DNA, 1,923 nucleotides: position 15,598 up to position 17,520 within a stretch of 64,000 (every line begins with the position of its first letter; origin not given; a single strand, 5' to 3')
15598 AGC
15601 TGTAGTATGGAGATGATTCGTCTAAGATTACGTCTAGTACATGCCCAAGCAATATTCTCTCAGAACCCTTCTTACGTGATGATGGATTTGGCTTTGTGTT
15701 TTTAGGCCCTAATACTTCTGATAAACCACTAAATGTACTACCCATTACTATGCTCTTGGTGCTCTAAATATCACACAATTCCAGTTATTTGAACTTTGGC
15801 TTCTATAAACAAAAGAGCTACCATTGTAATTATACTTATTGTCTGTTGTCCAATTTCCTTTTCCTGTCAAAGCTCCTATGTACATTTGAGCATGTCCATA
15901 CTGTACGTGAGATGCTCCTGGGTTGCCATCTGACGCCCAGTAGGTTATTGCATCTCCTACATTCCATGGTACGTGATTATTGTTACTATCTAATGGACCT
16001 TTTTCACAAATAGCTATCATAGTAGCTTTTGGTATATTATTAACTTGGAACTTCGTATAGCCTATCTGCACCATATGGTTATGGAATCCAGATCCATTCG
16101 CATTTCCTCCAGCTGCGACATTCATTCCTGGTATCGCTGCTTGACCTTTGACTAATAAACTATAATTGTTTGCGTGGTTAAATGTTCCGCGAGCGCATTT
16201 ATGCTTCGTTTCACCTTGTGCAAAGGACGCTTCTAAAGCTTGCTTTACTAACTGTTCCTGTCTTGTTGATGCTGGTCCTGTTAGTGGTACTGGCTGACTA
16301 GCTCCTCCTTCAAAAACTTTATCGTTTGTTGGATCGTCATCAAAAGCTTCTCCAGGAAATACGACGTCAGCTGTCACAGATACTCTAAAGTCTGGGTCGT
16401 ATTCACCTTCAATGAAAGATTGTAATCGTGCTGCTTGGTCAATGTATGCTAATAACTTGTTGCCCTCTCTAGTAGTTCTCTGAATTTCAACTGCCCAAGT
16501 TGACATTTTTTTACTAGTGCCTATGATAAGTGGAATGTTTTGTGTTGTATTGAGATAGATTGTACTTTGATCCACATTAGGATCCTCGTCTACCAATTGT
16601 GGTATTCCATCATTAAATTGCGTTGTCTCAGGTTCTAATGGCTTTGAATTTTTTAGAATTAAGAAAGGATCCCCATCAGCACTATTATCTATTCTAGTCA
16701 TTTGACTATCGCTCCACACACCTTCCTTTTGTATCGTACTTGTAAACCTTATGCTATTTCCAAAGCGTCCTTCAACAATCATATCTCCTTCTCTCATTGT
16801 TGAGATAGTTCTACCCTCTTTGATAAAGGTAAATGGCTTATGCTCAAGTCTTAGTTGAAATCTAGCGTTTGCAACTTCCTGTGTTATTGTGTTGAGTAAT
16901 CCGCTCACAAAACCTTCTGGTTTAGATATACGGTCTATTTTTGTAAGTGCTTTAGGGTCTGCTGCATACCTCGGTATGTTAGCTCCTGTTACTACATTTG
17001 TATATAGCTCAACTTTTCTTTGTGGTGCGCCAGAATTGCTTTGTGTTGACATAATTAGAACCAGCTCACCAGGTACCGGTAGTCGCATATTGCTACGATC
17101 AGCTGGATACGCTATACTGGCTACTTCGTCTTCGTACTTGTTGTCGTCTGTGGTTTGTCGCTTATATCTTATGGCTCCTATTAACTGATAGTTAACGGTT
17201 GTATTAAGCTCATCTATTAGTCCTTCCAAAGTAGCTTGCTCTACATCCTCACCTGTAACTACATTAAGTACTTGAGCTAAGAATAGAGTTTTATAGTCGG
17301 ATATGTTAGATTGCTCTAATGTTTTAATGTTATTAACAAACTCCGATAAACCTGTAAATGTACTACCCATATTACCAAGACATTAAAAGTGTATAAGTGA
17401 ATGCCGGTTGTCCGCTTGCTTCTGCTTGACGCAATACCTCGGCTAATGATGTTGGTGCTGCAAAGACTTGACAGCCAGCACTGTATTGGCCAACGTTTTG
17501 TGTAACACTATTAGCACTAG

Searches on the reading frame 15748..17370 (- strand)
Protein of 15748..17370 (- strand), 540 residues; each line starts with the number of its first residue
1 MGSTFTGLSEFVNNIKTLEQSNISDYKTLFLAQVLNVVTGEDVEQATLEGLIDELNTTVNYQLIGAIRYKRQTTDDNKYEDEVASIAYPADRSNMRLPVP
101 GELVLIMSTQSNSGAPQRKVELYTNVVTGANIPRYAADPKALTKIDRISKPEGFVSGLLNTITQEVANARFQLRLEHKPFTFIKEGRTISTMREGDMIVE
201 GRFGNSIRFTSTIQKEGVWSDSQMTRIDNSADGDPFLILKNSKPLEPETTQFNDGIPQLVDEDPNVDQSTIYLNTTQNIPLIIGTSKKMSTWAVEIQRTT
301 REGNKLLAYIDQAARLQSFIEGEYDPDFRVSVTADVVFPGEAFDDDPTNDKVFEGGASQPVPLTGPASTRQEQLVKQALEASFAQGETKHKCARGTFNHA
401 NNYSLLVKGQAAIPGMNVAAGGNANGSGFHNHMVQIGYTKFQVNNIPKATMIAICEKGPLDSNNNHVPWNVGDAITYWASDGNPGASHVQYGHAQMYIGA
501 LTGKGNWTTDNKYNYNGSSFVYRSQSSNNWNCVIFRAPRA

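Call 7: search_protein_families(library=pfam, proteins=[window:15748-17370:-], max_evalue=0.1)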
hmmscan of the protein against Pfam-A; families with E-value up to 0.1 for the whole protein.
window:15748-17370:- (540 aa): 0 families

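Call 8: search_protein_families(library=phrogs, proteins=[window:15748-17370:-], max_evalue=0.01)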
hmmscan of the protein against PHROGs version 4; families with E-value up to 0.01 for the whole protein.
window:15748-17370:- (540 aa): 0 families

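Call 11: search_protein_families(library=ncbifam, proteins=[window:15748-17370:-], max_evalue=1)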
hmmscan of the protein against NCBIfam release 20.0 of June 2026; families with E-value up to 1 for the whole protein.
window:15748-17370:- (540 aa): 0 families

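Call 15: find_homologous_proteins(query=window:15748-17370:-)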
Query window:15748-17370:- (540 aa): 46 proteins with E <= 0.001 among 8000 candidates.
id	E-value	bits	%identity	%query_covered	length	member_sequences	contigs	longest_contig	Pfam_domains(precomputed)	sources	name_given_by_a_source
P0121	0.0e+0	1192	96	100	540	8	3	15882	-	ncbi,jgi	-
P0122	0.0e+0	1103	88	100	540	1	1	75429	-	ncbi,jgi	jgi:hypothetical protein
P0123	0.0e+0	1064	84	100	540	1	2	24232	-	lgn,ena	-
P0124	2.9e-292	988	77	100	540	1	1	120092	-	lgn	-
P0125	4.6e-292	987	79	100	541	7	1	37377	-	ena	-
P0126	2.1e-290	982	78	100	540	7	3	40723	-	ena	-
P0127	3.2e-284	962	75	100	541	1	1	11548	-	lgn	-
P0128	8.1e-282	954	75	100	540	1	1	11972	-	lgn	-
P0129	2.5e-240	817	66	100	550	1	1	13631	-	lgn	-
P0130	5.1e-234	796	64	100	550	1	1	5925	-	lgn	-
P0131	3.4e-183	628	54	100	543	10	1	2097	-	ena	-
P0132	8.7e-175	600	80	59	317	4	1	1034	-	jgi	-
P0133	3.6e-170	585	53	95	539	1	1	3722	-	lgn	-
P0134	3.4e-147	509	66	64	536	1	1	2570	PF01551.30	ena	-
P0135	1.5e-136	474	46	100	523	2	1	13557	-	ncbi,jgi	jgi:hypothetical protein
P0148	3.1e-50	190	35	62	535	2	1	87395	-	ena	-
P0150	7.4e-44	168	33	63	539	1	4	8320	-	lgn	-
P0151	4.4e-33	133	35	36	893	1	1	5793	-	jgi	-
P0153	5.8e-25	106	33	41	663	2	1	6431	-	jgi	-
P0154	2.5e-9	55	28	44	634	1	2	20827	-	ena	-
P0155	2.0e-7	48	42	16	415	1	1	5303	-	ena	-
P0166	1.3e-6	46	27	37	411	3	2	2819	-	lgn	-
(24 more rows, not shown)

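Call 32: predict_structure(alignment_id=A1)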
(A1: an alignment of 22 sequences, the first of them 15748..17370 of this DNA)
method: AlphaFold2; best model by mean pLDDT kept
length: 540 residues; sequences in the alignment: 22
mean_pLDDT: 56.2   pTM: 0.39
mean pLDDT of the five models: 56.2, 55.9, 55.2, 54.8, 48.2
residues with pLDDT >= 90: 47; 70-90: 120; 50-70: 93; < 50: 280
segments of 3 or more residues with pLDDT < 50: 1-27, 73-83, 91-95, 111-117, 128-356
pLDDT, mean of each block of 10 residues (from residue 1): 33 32 42 65 63 57 65 45 56 51 60 47 55 36 41 44 48 33 32 36 34 36 34 37 43 43 40 33 26 26 33 38 42 27 30 54 72 89 84 91 90 85 83 87 89 90 86 91 82 87 68 71 88 86
secondary structure, 60 per line:
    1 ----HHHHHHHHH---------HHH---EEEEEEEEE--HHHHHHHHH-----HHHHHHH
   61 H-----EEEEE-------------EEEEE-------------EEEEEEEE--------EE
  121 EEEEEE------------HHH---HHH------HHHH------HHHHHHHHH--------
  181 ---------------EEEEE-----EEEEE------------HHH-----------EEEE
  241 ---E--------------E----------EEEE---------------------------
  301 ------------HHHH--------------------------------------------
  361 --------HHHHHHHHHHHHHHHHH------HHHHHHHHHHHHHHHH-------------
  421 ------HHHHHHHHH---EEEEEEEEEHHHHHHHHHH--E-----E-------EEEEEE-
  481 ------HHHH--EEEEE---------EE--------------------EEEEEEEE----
elements in order: H5-13 E29-37 H40-48 H54-61 E67-71 E85-89 E103-110 E119-126 H154-157 H164-172 E196-200 E206-210 E237-240 E270-273 H313-316 H369-385 H392-407 H427-435 E439-447 H448-457 E474-479 H487-490 E493-497 E529-536

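Call 35: fold_search(model_id=the predicted structure, library=pdb)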
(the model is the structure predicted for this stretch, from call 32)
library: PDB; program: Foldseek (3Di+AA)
matches with E <= 10: 125; with E <= 0.001: 0
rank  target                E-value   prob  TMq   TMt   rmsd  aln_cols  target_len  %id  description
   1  7mq8_SR               1.7e-01  0.87  0.12  0.50   4.1       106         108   13  Cryo-EM structure of the human SSU processome, state pre-A1 (released 2021-09-22)
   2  9ki1_V                1.9e-01  0.21  0.12  0.27  17.6       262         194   15  Baseplate structure of Escherichia phage Mu (released 2025-02-12)
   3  6ke6_SY               3.5e-01  0.63  0.11  0.48   5.5       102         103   12  3.4 angstrom cryo-EM structure of yeast 90S small subunit preribosome (released 2020-08-05)
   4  6q98_q                4.7e-01  0.41  0.12  0.42   8.7       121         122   11  Structure of tmRNA SmpB bound in P site of E. coli 70S ribosome (released 2019-02-27)
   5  5dof_D                6.9e-01  0.13  0.10  0.25  13.1       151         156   12  Crystal structure of Tetrahymena p19 (released 2015-11-25)
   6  9evs_K                7.3e-01  0.16  0.12  0.38  13.2       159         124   14  Structure of the flowering plant mitoribosome with P-site tRNA (released 2025-09-03)
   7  5dof_B                8.1e-01  0.15  0.11  0.29  13.1       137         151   13  Crystal structure of Tetrahymena p19 (released 2015-11-25)
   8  7olc_SX               8.6e-01  0.28  0.12  0.36   8.7       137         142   11  Thermophilic eukaryotic 80S ribosome at idle POST state (released 2022-01-26)
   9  8jiw_BX               8.6e-01  0.20  0.12  0.35   9.6       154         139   12  Atomic structure of wheat ribosome reveals unique features of the plant ribosomes (released 2024-03-27)
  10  6zj3_SP               9.1e-01  0.35  0.13  0.39   7.5       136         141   13  Cryo-EM structure of the highly atypical cytoplasmic ribosome of Euglena gracilis (released 2020-10-07)
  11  8cai_L                9.6e-01  0.23  0.12  0.43   9.2       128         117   15  Streptomycin and Hygromycin B bound to the 30S body (released 2023-07-26)
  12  7oya_X2               1.0e+00  0.18  0.11  0.34   9.3       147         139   10  Cryo-EM structure of the 1 hpf zebrafish embryo 80S ribosome (released 2022-07-13)
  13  8a98_SP               1.0e+00  0.12  0.10  0.29   9.8       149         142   11  CRYO-EM STRUCTURE OF LEISHMANIA MAJOR 80S RIBOSOME : snoRNA MUTANT (released 2023-10-11)
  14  8cst_J                1.1e+00  0.28  0.11  0.45   9.1       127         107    9  Human mitochondrial small subunit assembly intermediate (State E) (released 2022-12-14)
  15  8cgu_L                1.2e+00  0.20  0.11  0.38   9.8       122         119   11  Gentamicin bound to the 30S body (released 2023-07-26)
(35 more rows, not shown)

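Call 48: search_protein_families(library=pfam, proteins=[P0148, P0150], max_evalue=0.01)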
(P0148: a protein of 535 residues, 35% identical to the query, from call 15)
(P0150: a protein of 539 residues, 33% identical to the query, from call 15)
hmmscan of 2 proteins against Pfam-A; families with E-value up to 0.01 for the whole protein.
P0148 (535 aa): 0 families

P0150 (539 aa): 0 families

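Call 76: search_protein_families(library=phrogs, proteins=[P0155, P0166, P0151, P0153, P0154], max_evalue=0.05)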
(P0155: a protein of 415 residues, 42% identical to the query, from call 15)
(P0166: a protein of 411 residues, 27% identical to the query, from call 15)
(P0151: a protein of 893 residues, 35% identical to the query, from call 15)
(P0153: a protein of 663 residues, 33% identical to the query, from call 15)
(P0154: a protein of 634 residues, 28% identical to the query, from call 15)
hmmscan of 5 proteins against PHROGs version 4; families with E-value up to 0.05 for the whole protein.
P0155 (415 aa): 0 families

P0166 (411 aa): 1 family
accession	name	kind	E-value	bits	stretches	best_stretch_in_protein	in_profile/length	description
phrog_33385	-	unknown function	0.0012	19.4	1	290-384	143-240/243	-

P0151 (893 aa): 0 families

P0153 (663 aa): 0 families

P0154 (634 aa): 2 families
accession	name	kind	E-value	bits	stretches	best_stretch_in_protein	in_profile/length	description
phrog_822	-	lysis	1.5e-17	65.1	1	433-604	20-174/215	amidase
phrog_9611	-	lysis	0.00012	22.8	1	430-596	16-168/246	endolysin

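Call 102: fold_search(model_id=the predicted structure, library=viral)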
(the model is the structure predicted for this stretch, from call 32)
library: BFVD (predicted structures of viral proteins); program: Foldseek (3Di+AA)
matches with E <= 10: 82; with E <= 0.001: 2
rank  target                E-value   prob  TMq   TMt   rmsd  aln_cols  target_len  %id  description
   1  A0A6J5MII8            6.1e-58  1.00  0.34  0.34  27.3       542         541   78  Uncharacterized protein [uncultured Caudovirales phage]
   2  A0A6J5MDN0            3.1e-12  1.00  0.18  0.18  28.4       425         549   25  Glycoside hydrolase, family 19, catalytic [uncultured Caudovirales phage]
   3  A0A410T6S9            5.2e-02  0.25  0.16  0.24  33.3       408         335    8  (no name in the UniProt tables at hand)
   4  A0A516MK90            7.7e-02  0.15  0.12  0.20  38.5       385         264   11  (no name in the UniProt tables at hand)
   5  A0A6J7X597            9.6e-02  0.23  0.16  0.18  30.1       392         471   12  Gp5/Type VI secretion system Vgr protein OB-fold domain-containing protein [uncultured Caudovirales phage]
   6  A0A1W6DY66            1.1e-01  0.10  0.13  0.14  43.0       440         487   14  Putative baseplate hub subunit and tail lysozyme [Aeromonas phage phiA8-29]
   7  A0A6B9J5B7            1.3e-01  0.14  0.13  0.18  40.1       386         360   11  Baseplate hub subunit and tail lysozyme [Vibrio phage vB_VchM_Kuja]
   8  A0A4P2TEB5            1.4e-01  0.10  0.13  0.08  37.4       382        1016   11  Baseplate hub subunit and tail lysozyme [Vibrio phage VP-1]
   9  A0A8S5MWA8            1.8e-01  0.08  0.11  0.18  42.4       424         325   10  Central spike protein [Myoviridae sp. ct3wi9]
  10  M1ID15                2.6e-01  0.07  0.09  0.14  30.5       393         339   12  (no name in the UniProt tables at hand)
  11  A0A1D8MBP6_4          3.5e-01  0.02  0.07  0.04  33.1       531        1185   10  Polyprotein (Fragment) [Ceratobasidium endornavirus H]
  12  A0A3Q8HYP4            3.9e-01  0.13  0.13  0.23  34.0       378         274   10  (no name in the UniProt tables at hand)
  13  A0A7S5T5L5            4.3e-01  0.06  0.12  0.17  42.3       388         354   13  (no name in the UniProt tables at hand)
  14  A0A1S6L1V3            4.3e-01  0.04  0.10  0.14  43.5       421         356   14  (no name in the UniProt tables at hand)
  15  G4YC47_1              5.1e-01  0.01  0.08  0.07  25.1       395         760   14  (no name in the UniProt tables at hand)
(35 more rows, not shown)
